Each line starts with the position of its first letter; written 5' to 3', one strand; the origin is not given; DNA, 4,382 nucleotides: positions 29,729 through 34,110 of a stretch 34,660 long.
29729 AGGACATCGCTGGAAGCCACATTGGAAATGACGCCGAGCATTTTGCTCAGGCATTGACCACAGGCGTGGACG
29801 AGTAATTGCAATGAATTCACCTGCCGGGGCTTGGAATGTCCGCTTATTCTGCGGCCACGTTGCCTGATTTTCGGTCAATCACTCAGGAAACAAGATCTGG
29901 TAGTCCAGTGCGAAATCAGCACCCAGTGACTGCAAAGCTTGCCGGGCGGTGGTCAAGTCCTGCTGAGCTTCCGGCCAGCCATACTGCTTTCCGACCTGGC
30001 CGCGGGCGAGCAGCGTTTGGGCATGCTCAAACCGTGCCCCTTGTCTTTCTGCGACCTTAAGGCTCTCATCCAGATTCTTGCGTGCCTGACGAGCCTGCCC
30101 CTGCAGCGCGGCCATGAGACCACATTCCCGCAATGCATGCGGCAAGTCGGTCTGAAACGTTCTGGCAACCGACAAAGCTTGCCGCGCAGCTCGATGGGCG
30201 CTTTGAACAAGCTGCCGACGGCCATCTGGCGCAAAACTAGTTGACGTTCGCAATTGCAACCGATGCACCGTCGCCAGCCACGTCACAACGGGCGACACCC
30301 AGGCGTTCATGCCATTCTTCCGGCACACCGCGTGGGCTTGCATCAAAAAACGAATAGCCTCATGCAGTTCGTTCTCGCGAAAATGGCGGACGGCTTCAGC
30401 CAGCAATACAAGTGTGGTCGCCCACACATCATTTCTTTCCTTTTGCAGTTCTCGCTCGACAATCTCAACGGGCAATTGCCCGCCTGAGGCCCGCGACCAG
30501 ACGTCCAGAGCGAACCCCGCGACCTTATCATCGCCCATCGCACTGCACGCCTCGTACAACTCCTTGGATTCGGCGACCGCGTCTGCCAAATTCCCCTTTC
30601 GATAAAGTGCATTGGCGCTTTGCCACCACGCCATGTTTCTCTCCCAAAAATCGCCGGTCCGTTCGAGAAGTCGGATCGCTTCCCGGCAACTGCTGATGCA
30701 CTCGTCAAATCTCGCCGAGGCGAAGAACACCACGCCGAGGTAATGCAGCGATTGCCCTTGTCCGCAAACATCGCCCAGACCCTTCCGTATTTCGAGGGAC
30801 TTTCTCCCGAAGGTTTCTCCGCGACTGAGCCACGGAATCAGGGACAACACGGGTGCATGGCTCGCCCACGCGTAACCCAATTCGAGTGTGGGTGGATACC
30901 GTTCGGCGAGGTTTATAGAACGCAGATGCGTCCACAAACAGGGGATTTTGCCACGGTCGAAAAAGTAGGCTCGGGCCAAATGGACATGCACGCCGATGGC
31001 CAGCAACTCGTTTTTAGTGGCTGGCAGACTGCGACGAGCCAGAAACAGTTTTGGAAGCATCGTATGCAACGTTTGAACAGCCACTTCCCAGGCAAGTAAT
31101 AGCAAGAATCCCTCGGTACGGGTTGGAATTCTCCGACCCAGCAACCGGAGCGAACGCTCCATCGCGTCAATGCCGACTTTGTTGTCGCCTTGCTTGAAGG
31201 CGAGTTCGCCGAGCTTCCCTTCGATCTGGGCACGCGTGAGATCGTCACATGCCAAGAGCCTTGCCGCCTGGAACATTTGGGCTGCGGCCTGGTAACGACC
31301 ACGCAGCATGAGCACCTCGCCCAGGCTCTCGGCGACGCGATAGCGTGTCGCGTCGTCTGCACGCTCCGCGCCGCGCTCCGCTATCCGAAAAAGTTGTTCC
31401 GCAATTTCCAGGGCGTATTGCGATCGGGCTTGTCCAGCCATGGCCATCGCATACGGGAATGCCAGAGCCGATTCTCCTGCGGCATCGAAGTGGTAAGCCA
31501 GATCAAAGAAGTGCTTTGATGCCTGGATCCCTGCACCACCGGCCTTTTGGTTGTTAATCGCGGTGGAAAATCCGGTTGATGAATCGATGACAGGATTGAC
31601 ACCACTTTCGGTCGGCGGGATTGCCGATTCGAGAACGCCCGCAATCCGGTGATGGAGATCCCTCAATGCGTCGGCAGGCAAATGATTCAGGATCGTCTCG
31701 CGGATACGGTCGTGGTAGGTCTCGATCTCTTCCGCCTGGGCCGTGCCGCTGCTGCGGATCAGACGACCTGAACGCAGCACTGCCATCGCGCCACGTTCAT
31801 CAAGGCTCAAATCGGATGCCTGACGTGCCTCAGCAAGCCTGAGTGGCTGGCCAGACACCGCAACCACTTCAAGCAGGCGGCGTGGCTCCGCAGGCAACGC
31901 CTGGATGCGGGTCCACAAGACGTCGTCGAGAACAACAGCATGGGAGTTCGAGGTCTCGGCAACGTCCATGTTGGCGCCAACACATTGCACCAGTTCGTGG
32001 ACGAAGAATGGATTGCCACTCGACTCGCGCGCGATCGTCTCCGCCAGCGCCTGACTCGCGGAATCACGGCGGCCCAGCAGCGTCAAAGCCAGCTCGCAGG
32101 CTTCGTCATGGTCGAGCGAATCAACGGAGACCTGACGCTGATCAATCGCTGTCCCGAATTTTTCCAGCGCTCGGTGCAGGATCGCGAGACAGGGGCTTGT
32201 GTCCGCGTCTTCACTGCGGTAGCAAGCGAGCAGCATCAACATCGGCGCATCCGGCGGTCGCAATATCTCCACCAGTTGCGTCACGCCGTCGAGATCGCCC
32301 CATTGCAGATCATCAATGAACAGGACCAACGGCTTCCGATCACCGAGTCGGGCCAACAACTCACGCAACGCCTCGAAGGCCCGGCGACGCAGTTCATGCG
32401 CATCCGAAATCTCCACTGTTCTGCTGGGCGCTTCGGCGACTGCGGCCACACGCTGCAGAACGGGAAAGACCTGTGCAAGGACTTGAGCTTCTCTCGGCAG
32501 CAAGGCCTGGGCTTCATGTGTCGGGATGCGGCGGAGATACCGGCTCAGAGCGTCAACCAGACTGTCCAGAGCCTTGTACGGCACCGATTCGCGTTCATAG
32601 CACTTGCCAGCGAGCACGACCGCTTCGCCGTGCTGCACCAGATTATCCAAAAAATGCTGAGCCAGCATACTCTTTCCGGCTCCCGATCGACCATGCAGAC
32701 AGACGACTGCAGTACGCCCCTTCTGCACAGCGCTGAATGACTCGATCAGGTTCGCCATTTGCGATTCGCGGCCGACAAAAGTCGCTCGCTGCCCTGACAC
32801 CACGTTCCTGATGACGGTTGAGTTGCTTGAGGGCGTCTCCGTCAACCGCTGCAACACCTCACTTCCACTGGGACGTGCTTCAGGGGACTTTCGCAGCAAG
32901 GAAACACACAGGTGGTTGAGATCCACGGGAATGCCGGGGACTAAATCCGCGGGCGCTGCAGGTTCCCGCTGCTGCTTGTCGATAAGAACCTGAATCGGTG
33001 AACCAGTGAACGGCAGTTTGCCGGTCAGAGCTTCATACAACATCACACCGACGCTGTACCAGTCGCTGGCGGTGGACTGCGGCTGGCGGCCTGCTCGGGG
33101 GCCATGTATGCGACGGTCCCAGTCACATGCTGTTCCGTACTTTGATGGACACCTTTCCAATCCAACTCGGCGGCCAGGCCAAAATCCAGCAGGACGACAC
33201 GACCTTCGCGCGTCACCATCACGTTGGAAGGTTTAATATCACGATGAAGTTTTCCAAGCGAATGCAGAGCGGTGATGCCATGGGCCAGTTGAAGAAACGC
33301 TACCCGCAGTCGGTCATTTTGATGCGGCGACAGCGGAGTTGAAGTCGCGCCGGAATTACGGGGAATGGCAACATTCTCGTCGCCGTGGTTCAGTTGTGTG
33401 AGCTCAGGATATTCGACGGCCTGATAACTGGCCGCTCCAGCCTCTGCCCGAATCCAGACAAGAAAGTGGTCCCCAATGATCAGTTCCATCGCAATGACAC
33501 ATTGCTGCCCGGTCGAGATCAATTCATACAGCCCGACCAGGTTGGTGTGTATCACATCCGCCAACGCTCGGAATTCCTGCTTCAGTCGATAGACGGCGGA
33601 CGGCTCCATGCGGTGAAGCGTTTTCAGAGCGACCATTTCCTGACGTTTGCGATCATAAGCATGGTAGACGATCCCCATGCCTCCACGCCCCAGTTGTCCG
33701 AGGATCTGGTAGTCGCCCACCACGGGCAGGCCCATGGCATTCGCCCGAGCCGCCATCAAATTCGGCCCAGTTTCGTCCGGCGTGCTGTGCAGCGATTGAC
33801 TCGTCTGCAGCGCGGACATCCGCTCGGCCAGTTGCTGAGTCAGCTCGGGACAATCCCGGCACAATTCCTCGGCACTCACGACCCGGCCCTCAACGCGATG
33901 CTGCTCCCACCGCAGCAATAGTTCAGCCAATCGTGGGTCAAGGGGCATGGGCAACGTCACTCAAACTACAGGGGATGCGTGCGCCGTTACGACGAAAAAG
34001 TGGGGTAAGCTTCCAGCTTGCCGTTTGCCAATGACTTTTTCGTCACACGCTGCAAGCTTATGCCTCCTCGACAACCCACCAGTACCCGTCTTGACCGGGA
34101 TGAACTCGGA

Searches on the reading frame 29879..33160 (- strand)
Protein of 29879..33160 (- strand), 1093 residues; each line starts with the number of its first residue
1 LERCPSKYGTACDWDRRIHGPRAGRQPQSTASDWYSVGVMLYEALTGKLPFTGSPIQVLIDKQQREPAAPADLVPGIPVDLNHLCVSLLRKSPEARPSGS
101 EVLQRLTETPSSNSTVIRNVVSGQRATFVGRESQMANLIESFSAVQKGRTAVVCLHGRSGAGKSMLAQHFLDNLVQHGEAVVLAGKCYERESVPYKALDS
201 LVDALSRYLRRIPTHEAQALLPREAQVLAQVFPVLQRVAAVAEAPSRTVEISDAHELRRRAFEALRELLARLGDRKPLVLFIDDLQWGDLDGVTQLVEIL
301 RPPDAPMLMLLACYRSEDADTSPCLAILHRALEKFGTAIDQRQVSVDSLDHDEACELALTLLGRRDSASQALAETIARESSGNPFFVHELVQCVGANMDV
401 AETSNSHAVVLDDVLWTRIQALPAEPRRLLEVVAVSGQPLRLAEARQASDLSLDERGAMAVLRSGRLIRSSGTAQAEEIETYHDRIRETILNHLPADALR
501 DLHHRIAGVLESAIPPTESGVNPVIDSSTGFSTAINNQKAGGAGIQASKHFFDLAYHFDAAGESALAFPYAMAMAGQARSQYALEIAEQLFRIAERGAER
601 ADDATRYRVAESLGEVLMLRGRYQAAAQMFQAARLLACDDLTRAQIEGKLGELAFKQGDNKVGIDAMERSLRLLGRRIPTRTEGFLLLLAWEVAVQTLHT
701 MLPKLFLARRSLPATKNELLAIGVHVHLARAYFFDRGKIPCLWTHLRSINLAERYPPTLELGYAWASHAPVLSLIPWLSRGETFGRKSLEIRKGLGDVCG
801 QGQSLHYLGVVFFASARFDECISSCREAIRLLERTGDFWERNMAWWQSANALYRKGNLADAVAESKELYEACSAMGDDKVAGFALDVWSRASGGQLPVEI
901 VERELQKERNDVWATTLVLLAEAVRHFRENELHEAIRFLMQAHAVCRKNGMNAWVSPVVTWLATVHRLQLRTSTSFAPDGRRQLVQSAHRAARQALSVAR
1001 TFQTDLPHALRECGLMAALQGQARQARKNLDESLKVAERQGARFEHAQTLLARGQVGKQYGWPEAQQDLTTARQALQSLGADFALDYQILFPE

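Call 80: search_protein_families(library=pfam, proteins=[window:29879-33160:-], max_evalue=0.00001)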
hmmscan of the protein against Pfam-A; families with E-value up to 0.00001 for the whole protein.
window:29879-33160:- (1093 aa): 5 families
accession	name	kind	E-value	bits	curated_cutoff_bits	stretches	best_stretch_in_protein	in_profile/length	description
PF13191.12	AAA_16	-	3.3e-25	89.9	32.6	1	127-305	1-161/167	AAA ATPase domain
PF07719.23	TPR_2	-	6.4e-09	35.7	27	0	804-831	3-30/34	Tetratricopeptide repeat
PF00069.31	Pkinase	-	1.6e-07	31.4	31.7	1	25-104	171-259/263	Protein kinase domain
PF13424.12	TPR_12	-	1.1e-06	29.2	30.1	0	610-673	6-74/77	Tetratricopeptide repeat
PF13401.12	AAA_22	-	1.3e-06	29.2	27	1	151-271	6-110/130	AAA domain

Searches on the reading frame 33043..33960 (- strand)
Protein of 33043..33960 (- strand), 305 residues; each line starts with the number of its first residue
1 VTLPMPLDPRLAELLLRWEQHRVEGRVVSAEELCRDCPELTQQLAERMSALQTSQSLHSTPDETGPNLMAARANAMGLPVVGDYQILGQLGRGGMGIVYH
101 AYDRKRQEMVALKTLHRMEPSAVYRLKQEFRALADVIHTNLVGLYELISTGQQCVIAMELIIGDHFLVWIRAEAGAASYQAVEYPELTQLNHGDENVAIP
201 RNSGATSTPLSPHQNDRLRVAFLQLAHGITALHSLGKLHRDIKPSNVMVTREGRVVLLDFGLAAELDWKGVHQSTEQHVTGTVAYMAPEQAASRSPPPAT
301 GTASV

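Call 80: search_protein_families(library=pfam, proteins=[window:33043-33960:-], max_evalue=0.00001)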
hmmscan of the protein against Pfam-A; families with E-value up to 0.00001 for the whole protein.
window:33043-33960:- (305 aa): 3 families
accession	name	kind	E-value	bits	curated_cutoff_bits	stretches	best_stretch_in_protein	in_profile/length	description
PF00069.31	Pkinase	-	4.9e-30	105.2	31.7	2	214-290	96-168/263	Protein kinase domain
PF07714.23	PK_Tyr_Ser-Thr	-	3.7e-20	72.8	23.1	1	87-292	4-177/258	Protein tyrosine and serine/threonine kinase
PF17667.7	Pkinase_fungal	-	9.8e-07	28.3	24.1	1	226-288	293-362/387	Fungal protein kinase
